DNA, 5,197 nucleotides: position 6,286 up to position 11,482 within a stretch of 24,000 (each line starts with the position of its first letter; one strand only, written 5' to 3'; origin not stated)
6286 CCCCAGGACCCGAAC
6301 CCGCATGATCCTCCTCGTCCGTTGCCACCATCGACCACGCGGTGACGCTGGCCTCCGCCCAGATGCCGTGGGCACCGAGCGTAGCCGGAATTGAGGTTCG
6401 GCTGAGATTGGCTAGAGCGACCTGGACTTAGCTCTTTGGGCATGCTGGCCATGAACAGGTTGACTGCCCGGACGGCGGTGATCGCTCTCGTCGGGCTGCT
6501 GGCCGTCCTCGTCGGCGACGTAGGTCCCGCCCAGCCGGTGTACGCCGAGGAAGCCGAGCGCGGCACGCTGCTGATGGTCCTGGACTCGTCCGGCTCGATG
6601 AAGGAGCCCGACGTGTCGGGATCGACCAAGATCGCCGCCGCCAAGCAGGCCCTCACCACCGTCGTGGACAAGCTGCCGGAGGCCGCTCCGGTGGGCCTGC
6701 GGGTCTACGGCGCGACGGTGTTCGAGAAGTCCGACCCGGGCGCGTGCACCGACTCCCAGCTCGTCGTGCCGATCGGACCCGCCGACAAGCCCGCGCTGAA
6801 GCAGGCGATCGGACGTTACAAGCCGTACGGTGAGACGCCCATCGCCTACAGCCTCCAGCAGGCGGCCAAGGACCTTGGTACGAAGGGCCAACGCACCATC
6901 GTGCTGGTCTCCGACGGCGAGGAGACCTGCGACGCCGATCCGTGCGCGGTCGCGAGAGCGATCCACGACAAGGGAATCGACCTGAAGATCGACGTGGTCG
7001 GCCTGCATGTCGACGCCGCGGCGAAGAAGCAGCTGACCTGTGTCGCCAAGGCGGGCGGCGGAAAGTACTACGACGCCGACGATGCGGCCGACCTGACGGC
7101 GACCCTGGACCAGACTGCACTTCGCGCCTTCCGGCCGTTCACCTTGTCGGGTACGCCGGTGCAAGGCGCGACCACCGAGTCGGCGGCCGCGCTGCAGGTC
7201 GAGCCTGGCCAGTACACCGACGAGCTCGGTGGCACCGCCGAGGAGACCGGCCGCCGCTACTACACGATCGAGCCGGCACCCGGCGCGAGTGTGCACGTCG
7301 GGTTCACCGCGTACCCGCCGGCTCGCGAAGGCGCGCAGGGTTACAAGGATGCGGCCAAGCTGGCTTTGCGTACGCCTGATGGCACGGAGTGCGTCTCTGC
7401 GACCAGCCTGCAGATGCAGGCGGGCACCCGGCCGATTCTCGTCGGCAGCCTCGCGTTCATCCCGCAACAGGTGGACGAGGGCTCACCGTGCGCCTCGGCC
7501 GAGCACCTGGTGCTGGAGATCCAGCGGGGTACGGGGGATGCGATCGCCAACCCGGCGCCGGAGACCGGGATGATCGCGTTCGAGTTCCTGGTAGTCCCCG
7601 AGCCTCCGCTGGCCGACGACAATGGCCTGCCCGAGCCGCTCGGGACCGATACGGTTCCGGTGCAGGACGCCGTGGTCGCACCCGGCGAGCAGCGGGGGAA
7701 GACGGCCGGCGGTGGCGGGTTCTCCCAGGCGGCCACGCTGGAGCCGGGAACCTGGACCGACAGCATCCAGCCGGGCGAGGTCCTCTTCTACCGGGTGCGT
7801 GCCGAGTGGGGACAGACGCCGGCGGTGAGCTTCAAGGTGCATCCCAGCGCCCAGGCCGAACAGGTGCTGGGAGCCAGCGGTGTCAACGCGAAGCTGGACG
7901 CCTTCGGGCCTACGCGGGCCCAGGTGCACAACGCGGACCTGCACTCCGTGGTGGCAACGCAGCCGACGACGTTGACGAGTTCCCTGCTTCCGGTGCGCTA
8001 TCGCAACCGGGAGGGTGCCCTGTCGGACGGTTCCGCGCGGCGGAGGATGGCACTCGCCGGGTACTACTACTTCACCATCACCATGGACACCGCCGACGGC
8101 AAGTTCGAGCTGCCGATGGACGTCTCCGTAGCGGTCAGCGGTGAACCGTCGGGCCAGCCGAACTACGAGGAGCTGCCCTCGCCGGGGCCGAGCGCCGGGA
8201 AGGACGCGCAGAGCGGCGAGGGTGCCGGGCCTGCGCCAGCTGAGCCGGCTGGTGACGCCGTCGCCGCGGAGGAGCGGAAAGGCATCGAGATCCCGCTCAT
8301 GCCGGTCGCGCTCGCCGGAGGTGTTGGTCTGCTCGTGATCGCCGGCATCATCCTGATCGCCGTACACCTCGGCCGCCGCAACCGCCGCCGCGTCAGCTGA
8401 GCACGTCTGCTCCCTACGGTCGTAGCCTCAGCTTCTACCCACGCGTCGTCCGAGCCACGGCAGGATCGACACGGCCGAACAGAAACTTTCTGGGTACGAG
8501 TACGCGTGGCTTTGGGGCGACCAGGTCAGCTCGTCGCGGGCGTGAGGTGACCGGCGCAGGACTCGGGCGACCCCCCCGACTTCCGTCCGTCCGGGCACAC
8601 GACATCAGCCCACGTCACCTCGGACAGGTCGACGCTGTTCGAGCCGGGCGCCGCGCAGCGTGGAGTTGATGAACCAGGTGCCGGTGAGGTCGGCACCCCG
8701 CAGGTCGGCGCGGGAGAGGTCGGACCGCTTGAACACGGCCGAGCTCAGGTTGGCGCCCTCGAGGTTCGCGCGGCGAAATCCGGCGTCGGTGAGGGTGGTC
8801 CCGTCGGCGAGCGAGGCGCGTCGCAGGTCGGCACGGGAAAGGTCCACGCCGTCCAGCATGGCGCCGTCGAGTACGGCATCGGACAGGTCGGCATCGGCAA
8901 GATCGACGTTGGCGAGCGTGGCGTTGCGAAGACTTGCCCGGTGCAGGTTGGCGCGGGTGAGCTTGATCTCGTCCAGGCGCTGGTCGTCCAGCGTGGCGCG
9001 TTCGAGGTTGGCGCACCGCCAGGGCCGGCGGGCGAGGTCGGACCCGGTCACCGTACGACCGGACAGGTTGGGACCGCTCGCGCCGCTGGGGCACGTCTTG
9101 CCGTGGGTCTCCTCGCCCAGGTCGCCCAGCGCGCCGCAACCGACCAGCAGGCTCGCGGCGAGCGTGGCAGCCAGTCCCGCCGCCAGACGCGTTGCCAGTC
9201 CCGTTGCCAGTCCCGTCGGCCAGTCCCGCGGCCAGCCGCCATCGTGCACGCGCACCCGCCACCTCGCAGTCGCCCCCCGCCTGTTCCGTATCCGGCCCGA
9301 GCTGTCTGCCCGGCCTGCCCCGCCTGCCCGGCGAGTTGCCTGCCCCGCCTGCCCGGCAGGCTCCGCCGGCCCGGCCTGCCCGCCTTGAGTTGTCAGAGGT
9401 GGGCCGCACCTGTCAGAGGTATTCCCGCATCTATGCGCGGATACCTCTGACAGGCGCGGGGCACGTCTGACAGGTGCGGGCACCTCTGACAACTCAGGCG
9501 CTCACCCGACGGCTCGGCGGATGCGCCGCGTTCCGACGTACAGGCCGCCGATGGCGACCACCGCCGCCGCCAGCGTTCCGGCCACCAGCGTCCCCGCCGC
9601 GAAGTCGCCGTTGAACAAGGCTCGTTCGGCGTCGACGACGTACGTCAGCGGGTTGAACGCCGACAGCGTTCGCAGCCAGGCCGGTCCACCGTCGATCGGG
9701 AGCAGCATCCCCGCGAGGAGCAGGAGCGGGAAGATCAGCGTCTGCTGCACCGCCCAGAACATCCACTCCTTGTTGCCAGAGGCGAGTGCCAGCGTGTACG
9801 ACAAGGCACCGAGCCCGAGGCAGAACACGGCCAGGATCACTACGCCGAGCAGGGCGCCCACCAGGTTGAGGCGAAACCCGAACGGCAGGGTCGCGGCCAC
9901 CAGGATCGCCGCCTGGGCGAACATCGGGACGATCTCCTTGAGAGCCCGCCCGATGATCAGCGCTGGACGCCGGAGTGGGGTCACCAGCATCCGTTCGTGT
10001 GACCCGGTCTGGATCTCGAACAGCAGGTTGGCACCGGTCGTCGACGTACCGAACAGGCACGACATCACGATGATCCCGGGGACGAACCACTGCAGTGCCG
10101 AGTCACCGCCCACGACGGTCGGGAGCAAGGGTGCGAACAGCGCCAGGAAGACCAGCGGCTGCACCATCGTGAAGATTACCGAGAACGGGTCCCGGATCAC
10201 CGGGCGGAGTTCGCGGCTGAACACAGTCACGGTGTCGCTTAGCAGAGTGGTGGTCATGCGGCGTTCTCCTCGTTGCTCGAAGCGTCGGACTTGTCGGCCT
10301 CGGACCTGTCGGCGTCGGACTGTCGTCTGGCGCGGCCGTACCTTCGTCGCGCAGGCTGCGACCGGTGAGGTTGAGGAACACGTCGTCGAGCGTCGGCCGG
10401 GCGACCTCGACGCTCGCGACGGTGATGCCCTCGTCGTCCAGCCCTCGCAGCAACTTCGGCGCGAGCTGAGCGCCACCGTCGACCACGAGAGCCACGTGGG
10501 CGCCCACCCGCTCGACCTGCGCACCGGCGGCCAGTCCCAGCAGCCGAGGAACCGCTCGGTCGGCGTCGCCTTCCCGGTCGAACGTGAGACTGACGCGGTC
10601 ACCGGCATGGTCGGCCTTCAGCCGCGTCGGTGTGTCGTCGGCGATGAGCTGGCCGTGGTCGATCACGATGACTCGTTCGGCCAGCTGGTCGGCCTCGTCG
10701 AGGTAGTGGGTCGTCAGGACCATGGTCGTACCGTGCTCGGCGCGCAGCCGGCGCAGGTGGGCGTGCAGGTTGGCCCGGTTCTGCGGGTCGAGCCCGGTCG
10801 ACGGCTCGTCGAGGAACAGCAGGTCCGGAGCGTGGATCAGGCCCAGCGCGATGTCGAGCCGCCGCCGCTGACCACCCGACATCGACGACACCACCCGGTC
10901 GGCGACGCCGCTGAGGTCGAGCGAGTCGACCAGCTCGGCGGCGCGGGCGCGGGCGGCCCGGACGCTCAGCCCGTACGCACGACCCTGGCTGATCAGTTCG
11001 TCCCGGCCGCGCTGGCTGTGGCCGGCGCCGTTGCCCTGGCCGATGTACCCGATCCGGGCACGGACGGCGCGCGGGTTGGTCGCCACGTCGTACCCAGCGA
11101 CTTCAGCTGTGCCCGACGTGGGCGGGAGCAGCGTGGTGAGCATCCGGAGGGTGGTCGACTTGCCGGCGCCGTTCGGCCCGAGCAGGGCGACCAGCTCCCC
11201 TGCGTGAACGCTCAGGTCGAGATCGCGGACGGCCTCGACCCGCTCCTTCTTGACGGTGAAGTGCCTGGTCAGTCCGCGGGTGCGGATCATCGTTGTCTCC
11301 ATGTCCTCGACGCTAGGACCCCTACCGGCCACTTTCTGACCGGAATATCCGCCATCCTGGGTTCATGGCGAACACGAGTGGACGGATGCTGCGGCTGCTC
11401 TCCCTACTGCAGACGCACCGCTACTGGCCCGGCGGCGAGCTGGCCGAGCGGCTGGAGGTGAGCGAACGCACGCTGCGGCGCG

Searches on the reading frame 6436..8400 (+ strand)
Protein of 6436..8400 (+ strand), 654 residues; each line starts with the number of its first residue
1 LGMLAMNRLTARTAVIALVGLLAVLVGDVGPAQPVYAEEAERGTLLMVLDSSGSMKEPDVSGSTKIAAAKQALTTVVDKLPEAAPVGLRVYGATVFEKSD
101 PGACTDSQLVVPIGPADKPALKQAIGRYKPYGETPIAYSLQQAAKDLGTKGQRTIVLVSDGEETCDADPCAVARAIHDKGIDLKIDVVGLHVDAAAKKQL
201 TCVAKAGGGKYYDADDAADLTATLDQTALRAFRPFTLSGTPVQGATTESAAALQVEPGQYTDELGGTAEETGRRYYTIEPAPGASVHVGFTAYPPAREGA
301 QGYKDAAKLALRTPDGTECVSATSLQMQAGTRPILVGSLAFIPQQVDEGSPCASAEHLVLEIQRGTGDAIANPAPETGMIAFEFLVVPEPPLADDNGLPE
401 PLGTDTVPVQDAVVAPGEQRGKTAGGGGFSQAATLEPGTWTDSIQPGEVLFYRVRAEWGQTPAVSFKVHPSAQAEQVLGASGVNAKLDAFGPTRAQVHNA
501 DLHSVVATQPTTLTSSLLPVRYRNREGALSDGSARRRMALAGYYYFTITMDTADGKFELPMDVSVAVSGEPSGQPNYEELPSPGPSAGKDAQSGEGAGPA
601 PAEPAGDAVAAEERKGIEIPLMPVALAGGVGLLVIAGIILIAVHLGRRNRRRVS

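Call 23: search_protein_families(library=pfam, proteins=[window:6436-8400:+], max_evalue=0.001)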
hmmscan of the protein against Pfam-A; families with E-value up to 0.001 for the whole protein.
window:6436-8400:+ (654 aa): 2 families
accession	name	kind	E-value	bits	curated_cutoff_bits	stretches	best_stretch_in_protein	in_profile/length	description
PF13519.12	VWA_2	-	4e-11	43.9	27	1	45-162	1-107/107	von Willebrand factor type A domain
PF00092.34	VWA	-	1.2e-08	35.8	23.8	1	46-222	3-170/174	von Willebrand factor type A domain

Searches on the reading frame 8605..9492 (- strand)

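Call 23: search_protein_families(library=pfam, proteins=[window:8605-9492:-], max_evalue=0.001)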
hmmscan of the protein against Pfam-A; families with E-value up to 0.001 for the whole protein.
window:8605-9492:- (295 aa): 3 families
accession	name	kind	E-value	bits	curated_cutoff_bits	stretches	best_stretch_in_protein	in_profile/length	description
PF00805.28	Pentapeptide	-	1.9e-28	98.1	20.2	4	234-271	3-40/40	Pentapeptide repeats (8 copies)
PF13576.12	Pentapeptide_3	-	6.3e-13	49.2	27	0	179-221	2-47/48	Pentapeptide repeats (9 copies)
PF13599.13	Pentapeptide_4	-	1.5e-12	47.8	38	2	158-217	18-77/78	Pentapeptide repeat region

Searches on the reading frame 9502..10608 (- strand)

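Call 23: search_protein_families(library=pfam, proteins=[window:9502-10608:-], max_evalue=0.001)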
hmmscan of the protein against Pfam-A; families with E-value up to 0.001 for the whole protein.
window:9502-10608:- (368 aa): 2 families
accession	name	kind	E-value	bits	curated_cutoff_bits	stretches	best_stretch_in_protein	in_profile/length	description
PF01061.29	ABC2_membrane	-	5.9e-25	88.5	26.9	1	127-331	4-209/211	ABC-2 type transporter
PF12698.13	ABC2_membrane_3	-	5.1e-10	39.4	31.6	1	173-342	161-332/347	ABC-2 family transporter protein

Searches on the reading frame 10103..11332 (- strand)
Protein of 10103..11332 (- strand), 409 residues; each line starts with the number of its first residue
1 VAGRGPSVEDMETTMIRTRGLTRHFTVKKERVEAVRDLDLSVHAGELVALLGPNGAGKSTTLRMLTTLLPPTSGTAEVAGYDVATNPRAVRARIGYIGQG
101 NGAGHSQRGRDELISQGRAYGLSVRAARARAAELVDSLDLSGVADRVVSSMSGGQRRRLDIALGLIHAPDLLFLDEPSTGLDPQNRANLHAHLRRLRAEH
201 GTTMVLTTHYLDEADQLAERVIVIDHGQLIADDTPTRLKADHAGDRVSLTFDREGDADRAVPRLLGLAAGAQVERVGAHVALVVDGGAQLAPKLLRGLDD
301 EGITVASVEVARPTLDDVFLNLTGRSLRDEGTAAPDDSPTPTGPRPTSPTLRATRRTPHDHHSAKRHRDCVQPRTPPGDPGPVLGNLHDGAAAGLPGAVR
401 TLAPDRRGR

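Call 23: search_protein_families(library=pfam, proteins=[window:10103-11332:-], max_evalue=0.001)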
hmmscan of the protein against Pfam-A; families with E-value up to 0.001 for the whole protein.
window:10103-11332:- (409 aa): 4 families
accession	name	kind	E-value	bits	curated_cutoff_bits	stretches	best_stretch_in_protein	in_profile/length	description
PF00005.33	ABC_tran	-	3.5e-30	105.8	25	1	36-178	2-136/137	ABC transporter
PF13304.12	AAA_21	-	2.5e-10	41.4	27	1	145-209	232-298/304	AAA domain, putative AbiEii toxin, Type IV TA system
PF13732.12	DrrA1-3_C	-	2.7e-08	34.8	27.4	1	235-322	3-80/81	ATP-binding protein DrrA1-3-like, C-terminal domain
PF13401.12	AAA_22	-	0.00061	20.6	27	0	47-86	7-33/130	AAA domain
